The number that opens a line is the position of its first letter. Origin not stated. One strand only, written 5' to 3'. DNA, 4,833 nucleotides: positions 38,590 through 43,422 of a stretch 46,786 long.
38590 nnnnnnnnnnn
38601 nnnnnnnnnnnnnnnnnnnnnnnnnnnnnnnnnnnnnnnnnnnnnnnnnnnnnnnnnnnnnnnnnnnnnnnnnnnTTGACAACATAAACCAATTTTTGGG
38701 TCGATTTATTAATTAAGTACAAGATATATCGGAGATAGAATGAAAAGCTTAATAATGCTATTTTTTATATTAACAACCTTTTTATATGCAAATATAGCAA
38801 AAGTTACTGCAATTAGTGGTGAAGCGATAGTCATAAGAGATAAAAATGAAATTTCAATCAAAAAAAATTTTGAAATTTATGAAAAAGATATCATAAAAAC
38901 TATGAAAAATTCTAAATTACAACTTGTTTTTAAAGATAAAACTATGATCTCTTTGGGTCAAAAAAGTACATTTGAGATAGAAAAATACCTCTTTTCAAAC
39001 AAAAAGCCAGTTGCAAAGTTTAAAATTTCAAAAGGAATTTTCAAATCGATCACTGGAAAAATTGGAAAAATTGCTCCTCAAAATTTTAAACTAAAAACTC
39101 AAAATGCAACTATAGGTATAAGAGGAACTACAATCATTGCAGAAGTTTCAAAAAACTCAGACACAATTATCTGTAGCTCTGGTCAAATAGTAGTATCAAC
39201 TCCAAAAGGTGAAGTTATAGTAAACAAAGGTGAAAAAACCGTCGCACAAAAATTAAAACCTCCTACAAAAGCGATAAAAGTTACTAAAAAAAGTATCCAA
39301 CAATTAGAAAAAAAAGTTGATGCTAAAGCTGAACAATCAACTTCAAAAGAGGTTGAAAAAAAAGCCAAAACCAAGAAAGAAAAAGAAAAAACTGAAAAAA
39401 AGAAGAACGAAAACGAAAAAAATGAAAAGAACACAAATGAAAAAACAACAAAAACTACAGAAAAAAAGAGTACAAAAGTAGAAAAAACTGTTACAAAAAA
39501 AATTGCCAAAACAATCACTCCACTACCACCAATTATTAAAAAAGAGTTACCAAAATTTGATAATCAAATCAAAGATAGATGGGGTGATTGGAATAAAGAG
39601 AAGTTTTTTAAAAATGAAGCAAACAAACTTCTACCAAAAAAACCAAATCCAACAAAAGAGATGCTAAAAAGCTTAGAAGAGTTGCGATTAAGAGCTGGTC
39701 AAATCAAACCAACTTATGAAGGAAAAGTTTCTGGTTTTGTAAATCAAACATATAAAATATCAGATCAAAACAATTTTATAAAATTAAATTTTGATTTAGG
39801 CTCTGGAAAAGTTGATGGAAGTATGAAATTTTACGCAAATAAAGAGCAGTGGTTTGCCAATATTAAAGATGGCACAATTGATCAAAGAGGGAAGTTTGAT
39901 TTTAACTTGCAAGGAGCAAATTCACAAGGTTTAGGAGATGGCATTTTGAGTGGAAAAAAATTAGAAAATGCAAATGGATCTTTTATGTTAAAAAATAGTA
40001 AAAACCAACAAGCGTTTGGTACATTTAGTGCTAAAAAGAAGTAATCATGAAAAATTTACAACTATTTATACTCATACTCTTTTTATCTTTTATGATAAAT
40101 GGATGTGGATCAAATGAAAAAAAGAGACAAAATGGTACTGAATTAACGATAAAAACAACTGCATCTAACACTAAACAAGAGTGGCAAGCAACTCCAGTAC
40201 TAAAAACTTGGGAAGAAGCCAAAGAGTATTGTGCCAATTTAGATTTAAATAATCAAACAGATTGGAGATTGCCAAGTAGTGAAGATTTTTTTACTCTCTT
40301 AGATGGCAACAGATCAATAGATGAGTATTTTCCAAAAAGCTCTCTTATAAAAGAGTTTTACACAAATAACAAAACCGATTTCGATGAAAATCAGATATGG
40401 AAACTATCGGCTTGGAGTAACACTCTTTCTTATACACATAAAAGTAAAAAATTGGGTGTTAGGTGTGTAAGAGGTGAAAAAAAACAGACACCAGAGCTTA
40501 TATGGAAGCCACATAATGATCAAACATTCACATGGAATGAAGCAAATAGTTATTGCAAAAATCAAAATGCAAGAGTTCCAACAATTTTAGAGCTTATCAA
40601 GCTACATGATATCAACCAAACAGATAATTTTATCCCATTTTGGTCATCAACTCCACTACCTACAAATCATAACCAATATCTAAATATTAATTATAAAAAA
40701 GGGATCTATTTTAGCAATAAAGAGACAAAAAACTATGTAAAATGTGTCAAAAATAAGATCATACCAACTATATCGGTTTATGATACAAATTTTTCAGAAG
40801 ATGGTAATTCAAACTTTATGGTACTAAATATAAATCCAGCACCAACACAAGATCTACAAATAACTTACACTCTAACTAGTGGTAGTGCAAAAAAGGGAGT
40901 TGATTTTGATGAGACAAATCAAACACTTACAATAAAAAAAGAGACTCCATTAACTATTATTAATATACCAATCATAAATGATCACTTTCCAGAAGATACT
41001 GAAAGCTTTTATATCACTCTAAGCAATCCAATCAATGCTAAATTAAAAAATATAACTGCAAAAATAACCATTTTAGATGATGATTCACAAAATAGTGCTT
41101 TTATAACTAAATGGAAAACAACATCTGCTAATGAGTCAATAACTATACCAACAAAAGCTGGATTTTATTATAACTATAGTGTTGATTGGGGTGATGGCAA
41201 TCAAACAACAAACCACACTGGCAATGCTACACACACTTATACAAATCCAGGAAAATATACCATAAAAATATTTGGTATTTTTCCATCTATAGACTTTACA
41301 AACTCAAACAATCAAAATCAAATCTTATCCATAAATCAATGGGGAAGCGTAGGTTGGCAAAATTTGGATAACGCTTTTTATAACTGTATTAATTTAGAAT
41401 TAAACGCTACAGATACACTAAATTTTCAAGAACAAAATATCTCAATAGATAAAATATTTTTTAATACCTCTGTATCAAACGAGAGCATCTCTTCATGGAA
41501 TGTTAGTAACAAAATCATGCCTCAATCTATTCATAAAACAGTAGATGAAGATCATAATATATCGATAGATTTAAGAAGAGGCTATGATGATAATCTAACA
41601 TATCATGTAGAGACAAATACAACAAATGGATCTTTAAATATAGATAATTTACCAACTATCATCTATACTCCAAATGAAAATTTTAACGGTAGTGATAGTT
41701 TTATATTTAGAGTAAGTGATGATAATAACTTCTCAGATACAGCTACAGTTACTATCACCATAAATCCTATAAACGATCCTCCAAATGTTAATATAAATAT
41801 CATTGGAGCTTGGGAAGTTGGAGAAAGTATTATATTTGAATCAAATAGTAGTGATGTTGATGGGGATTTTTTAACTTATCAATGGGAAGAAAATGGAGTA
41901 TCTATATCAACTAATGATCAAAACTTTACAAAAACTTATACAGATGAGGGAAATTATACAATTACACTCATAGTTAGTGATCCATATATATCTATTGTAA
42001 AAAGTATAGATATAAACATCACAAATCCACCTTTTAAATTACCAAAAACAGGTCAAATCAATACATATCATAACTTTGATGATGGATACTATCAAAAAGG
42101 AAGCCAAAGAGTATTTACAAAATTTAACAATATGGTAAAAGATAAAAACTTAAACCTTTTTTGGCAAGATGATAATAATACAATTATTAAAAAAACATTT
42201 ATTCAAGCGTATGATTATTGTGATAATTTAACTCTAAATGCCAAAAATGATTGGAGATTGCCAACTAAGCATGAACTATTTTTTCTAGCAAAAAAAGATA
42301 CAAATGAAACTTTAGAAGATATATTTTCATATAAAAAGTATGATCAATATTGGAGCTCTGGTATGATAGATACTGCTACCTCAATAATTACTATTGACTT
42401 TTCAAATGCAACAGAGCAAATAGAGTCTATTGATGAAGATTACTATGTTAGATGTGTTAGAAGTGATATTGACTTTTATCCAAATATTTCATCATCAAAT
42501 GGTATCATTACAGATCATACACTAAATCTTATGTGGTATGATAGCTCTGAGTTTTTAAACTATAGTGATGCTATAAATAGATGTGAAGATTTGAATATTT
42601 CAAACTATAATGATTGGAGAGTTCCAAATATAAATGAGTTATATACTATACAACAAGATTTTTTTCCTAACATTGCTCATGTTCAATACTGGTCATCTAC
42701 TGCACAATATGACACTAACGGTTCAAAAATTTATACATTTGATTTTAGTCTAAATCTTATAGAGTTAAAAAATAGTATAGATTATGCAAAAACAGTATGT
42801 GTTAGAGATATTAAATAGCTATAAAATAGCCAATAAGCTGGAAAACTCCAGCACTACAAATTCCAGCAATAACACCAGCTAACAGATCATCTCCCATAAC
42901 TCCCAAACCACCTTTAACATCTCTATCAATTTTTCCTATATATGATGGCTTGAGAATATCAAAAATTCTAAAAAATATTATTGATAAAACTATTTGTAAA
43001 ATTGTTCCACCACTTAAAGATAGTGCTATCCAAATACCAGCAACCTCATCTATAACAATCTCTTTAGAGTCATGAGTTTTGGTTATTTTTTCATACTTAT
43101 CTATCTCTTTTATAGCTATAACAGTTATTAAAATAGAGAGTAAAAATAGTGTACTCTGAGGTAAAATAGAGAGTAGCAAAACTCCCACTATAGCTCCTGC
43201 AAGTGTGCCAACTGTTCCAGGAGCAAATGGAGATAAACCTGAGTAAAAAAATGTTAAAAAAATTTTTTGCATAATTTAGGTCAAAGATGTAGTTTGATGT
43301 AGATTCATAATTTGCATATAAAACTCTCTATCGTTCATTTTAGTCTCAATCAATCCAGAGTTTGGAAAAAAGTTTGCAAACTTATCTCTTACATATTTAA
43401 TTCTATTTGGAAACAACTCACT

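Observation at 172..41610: Hyper-abundant oriented word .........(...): 17 exact 9-mers and six identical 12-mers, in four reading frames and in intergenic DNA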

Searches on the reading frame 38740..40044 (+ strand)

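Call 82: search_protein_families(library=pfam, proteins=[window:38740-40044:+], max_evalue=0.001)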
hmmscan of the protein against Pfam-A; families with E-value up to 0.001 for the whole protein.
window:38740-40044:+ (434 aa): 1 family
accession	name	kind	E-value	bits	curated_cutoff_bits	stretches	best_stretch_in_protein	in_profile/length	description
PF04773.18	FecR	-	6.3e-12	46.2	24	1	51-148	2-94/97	FecR protein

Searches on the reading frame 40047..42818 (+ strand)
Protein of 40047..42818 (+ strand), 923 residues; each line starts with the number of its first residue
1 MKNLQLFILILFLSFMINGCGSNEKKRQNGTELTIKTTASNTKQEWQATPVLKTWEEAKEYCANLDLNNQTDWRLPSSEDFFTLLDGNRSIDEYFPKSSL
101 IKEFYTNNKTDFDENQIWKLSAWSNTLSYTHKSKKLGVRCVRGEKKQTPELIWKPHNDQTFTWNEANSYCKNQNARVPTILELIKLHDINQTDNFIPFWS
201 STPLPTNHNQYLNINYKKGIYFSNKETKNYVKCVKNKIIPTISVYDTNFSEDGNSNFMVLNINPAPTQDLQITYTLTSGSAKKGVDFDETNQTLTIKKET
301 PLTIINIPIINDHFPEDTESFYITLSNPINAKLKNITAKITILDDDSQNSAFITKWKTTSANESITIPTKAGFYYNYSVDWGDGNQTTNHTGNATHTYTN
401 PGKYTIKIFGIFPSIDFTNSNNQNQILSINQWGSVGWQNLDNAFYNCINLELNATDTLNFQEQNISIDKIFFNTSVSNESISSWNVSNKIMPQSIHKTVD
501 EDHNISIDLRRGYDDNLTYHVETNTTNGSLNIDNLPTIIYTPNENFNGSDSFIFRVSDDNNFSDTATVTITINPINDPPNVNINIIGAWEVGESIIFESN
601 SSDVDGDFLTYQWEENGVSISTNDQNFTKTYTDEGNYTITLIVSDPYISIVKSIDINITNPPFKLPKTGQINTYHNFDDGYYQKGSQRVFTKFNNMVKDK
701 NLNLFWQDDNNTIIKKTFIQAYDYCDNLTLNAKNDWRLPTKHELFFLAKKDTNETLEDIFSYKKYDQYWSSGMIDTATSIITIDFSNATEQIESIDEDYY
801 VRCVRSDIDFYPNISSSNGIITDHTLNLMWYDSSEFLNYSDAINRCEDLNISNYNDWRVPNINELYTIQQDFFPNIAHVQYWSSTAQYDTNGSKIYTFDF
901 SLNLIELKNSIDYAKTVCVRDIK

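Call 82: search_protein_families(library=pfam, proteins=[window:40047-42818:+], max_evalue=0.001)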
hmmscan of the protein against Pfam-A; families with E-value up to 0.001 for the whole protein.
window:40047-42818:+ (923 aa): 7 families
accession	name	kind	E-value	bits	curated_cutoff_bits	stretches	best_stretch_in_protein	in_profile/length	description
PF07603.17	Lcl_C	-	2e-54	183.3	34.9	4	696-805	2-117/117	Lcl C-terminal domain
PF18911.6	PKD_4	-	4e-14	52.8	27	2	576-645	1-70/85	PKD domain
PF17963.7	Big_9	-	7.7e-14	52.8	23.6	1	495-571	11-89/89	Bacterial Ig domain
PF03160.20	Calx-beta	-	4.5e-11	43.2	27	1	251-346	20-119/119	Calx-beta domain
PF00801.26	PKD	-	8.2e-10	39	23.5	1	590-647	12-69/80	PKD domain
PF17892.7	Cadherin_5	-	6.6e-09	35.9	26.5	1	515-573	39-98/98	Cadherin-like domain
PF17803.7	Cadherin_4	-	4.3e-05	24.4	25.1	1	566-615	1-53/71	Bacterial cadherin-like domain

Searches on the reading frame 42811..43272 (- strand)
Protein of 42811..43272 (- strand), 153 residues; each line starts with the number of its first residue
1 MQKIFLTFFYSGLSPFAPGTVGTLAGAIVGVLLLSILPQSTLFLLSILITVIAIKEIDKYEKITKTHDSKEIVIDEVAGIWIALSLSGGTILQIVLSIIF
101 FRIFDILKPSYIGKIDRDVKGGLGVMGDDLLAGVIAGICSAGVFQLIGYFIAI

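Call 82: search_protein_families(library=pfam, proteins=[window:42811-43272:-], max_evalue=0.001)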
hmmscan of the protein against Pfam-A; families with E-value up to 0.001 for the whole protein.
window:42811-43272:- (153 aa): 1 family
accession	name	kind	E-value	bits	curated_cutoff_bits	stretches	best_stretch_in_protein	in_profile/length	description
PF04608.18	PgpA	-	2e-39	135.2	28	1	5-143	2-140/141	Phosphatidylglycerophosphatase A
